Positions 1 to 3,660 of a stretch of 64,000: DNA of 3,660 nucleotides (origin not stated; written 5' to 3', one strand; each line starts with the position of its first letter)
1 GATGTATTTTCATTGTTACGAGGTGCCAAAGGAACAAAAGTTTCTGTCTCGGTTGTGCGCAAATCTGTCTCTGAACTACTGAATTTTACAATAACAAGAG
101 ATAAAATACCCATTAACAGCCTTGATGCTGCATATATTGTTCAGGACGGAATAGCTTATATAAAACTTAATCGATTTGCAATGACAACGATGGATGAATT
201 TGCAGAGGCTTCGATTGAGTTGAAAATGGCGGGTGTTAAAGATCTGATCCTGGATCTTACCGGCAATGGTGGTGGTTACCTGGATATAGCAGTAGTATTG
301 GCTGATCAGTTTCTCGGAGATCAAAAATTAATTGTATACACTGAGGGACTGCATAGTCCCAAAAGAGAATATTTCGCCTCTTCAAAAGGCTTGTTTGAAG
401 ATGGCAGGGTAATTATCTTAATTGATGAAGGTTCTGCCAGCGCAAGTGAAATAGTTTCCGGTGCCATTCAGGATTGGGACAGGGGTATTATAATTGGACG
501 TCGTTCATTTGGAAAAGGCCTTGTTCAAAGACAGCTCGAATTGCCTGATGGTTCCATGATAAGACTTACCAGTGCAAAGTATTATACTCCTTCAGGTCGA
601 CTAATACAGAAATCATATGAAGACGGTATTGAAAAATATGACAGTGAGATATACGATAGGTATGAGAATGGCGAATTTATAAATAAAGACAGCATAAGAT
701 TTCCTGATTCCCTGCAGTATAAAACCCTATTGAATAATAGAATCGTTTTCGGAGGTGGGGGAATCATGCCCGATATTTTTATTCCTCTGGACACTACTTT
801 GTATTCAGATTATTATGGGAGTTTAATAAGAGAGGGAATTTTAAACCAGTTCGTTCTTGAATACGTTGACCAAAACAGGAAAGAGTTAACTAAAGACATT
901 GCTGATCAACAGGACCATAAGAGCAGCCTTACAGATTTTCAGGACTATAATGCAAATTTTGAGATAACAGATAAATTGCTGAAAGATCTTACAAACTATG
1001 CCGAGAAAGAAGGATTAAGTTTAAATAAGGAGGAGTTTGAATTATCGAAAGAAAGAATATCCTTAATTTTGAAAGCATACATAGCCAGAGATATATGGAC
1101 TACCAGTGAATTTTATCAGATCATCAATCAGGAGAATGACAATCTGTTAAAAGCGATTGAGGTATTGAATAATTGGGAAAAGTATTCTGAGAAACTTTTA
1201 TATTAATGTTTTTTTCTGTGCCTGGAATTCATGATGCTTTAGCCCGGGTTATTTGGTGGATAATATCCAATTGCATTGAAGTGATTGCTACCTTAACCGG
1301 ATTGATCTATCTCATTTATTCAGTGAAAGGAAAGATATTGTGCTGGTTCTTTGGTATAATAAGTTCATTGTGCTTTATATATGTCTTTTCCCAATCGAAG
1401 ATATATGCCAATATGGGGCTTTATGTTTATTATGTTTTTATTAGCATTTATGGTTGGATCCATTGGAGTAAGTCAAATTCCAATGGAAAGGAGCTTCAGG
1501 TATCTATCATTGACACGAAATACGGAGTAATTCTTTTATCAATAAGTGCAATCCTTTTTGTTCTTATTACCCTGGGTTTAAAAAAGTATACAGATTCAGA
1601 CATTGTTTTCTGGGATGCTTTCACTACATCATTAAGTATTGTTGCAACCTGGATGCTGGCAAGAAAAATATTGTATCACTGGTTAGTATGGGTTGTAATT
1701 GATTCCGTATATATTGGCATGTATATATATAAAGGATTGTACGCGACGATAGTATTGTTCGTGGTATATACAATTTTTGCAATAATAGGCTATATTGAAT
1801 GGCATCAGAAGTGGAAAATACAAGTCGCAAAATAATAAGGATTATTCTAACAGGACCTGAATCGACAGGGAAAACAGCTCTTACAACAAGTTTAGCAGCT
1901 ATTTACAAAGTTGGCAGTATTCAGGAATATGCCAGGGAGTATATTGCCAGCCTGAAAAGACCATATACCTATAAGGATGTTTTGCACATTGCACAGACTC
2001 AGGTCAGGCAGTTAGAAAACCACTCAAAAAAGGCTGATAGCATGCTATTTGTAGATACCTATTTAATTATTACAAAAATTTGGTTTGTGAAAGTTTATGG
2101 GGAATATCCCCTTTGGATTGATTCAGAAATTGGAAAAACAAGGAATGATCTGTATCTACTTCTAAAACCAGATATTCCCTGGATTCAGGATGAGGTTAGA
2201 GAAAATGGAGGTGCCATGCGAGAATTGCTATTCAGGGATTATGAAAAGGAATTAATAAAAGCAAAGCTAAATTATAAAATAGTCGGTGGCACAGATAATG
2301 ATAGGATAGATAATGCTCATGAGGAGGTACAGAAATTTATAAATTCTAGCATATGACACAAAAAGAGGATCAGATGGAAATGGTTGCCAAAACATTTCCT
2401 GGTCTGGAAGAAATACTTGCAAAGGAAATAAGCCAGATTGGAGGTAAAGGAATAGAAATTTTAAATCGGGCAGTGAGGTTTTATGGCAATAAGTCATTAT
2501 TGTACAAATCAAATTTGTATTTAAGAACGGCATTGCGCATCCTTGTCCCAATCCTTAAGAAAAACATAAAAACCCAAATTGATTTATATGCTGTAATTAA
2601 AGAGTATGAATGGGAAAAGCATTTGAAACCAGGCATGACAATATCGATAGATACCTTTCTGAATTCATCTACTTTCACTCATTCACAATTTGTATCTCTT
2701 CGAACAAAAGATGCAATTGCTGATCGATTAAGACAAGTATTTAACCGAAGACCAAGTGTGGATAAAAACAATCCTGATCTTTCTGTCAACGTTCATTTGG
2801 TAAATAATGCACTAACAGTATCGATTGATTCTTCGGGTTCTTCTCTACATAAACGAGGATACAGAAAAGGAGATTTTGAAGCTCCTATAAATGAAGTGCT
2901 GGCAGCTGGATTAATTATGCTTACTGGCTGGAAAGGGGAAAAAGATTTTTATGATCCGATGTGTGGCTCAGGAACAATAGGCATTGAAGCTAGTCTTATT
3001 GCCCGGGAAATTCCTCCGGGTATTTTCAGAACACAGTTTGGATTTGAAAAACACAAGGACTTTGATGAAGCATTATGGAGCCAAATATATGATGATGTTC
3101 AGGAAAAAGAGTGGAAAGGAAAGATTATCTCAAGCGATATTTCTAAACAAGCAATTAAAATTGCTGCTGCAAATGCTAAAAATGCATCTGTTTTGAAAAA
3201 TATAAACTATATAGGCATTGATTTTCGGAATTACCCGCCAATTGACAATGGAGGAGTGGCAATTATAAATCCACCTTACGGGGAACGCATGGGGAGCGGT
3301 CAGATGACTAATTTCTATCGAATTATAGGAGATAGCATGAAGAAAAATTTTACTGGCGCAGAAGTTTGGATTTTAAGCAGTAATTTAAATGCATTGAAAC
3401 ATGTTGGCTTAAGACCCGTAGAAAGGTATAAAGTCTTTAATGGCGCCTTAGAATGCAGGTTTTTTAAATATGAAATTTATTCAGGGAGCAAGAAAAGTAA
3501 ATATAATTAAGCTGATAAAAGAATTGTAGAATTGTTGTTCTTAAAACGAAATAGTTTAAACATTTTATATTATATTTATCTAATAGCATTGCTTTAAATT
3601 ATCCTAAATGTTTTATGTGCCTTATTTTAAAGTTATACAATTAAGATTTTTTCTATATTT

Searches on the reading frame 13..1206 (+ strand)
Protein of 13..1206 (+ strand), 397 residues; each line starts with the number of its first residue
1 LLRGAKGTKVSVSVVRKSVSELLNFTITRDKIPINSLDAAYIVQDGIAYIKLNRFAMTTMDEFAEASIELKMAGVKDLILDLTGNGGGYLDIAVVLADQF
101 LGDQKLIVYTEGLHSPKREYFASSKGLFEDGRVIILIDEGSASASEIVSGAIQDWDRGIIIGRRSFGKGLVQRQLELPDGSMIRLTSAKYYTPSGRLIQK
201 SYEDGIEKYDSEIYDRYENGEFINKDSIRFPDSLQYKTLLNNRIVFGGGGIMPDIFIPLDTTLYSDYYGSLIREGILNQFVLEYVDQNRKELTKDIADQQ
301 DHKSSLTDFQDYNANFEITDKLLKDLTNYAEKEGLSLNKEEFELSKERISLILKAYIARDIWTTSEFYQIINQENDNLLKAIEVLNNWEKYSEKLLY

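Call 11: search_protein_families(library=pfam, proteins=[window:13-1206:+], max_evalue=0.00001)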
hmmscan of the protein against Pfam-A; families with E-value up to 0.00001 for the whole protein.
window:13-1206:+ (397 aa): 1 family
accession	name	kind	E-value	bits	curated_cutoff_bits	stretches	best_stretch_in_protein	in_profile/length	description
PF03572.23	Peptidase_S41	-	5e-48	163.2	24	1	47-206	2-159/165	Peptidase family S41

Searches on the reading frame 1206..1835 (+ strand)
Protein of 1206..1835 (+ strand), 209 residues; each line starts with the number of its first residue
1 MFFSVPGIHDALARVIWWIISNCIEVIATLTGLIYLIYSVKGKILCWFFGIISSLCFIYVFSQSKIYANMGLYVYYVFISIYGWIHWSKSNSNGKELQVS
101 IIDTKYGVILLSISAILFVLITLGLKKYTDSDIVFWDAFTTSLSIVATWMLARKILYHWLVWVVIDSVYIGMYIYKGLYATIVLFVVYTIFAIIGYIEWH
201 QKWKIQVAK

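Call 11: search_protein_families(library=pfam, proteins=[window:1206-1835:+], max_evalue=0.00001)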
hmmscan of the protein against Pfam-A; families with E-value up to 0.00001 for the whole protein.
window:1206-1835:+ (209 aa): 1 family
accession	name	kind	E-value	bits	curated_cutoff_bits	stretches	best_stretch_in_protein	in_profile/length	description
PF04973.17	NMN_transporter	-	2e-53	181.4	27.3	1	23-200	2-174/175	Nicotinamide mononucleotide transporter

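Call 71: find_encoding_contigs(protein=window:1206-1835:+, flank=10000, max_places=1)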
Protein window:1206-1835:+ (209 aa): no gene with exactly this product is on record in the collection.

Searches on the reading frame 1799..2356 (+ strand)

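Call 11: search_protein_families(library=pfam, proteins=[window:1799-2356:+], max_evalue=0.00001)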
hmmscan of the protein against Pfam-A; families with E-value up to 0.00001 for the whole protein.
window:1799-2356:+ (185 aa): 1 family
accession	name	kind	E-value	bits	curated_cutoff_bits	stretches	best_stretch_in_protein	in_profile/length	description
PF13521.12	AAA_28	-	7.2e-25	88.5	27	1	14-164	1-159/164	AAA domain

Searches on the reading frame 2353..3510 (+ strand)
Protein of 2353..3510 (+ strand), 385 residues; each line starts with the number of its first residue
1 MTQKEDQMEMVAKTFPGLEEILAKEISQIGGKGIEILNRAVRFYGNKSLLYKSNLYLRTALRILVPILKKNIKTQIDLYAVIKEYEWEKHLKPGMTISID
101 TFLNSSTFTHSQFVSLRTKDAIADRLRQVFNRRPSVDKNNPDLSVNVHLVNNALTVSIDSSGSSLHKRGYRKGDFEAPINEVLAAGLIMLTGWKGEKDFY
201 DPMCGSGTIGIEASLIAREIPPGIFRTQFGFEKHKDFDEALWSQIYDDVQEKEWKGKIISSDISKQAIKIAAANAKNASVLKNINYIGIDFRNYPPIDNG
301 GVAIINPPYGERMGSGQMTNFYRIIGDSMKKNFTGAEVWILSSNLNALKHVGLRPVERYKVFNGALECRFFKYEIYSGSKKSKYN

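Call 11: search_protein_families(library=pfam, proteins=[window:2353-3510:+], max_evalue=0.00001)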
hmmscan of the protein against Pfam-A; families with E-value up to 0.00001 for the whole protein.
window:2353-3510:+ (385 aa): 3 families
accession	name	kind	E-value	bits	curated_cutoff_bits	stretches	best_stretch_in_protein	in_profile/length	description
PF01170.24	UPF0020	-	1.1e-41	143.2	22.3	1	168-369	1-194/197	RMKL-like, methyltransferase domain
PF02926.22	THUMP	-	1.2e-17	64.5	20.6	1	77-159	6-84/84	THUMP domain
PF22020.1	RlmL_1st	-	9.7e-16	57.9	27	1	9-64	1-55/55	RlmL ferredoxin-like domain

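Call 72: find_encoding_contigs(protein=window:2353-3510:+, flank=10000, max_places=1)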
Protein window:2353-3510:+ (385 aa): no gene with exactly this product is on record in the collection.
